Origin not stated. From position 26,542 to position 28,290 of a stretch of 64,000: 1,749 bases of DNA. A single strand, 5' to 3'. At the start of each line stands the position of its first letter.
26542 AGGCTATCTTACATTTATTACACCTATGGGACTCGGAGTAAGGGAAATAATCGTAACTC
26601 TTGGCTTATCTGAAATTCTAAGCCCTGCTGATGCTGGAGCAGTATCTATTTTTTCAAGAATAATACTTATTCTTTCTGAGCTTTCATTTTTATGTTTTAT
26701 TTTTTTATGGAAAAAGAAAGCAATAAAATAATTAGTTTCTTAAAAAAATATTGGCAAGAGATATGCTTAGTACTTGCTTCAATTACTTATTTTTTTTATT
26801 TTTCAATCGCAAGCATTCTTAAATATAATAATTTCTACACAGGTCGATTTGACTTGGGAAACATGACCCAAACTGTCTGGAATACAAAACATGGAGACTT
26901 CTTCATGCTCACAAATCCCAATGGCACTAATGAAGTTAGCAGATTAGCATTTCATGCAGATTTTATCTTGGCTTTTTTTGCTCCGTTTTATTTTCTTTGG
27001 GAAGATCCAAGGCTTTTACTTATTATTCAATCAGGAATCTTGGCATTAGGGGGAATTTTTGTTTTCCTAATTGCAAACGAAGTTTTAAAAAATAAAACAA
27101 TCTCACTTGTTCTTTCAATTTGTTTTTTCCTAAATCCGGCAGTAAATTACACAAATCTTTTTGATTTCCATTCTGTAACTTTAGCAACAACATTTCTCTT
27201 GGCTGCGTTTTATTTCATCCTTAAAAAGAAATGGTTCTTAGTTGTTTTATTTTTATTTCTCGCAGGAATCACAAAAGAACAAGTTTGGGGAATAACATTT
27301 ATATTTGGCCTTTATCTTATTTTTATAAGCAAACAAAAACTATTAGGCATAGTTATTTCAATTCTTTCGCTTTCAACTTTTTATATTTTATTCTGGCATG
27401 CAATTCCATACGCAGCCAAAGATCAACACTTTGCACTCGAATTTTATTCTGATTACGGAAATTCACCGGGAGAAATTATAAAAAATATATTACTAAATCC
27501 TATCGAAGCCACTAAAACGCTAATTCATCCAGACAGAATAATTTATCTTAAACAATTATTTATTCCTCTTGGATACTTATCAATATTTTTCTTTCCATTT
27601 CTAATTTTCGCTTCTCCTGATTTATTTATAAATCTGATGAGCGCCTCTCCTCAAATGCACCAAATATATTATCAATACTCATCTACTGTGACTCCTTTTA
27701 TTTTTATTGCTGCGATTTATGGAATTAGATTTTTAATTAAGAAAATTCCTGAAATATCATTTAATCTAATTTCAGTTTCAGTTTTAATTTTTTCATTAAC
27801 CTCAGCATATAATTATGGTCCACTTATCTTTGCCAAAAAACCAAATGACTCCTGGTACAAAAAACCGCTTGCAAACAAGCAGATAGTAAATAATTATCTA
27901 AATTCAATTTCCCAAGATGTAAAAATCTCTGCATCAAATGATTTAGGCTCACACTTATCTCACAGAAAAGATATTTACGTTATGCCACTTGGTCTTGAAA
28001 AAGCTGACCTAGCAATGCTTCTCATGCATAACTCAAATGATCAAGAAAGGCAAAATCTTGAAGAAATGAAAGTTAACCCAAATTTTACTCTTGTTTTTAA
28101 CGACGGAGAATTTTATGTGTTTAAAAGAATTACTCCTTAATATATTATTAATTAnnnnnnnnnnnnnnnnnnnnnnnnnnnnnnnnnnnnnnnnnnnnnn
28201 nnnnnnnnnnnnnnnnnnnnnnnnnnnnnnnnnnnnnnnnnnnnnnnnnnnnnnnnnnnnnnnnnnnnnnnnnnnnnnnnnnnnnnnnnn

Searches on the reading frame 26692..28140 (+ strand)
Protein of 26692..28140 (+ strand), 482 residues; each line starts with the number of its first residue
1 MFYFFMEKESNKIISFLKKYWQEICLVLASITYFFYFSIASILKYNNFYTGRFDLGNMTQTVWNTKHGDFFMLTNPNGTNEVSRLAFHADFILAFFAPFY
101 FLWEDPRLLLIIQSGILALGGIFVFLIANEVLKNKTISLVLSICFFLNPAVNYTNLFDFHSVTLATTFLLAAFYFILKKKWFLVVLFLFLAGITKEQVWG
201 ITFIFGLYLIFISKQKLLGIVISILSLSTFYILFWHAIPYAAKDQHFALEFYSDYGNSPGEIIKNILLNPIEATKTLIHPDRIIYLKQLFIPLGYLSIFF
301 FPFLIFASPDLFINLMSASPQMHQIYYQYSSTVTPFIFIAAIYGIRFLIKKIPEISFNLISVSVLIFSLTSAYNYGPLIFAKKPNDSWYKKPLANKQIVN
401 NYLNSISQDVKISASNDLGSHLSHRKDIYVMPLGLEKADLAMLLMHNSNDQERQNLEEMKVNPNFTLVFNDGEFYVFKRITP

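Call 84: search_protein_families(library=pfam, proteins=[window:26692-28140:+], max_evalue=0.00001)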
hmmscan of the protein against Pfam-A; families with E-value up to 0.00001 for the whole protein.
window:26692-28140:+ (482 aa): 1 family
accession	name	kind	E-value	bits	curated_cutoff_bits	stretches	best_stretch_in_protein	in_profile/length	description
PF09852.15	DUF2079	-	1.7e-65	222.3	28.2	1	45-444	2-420/459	Predicted membrane protein (DUF2079)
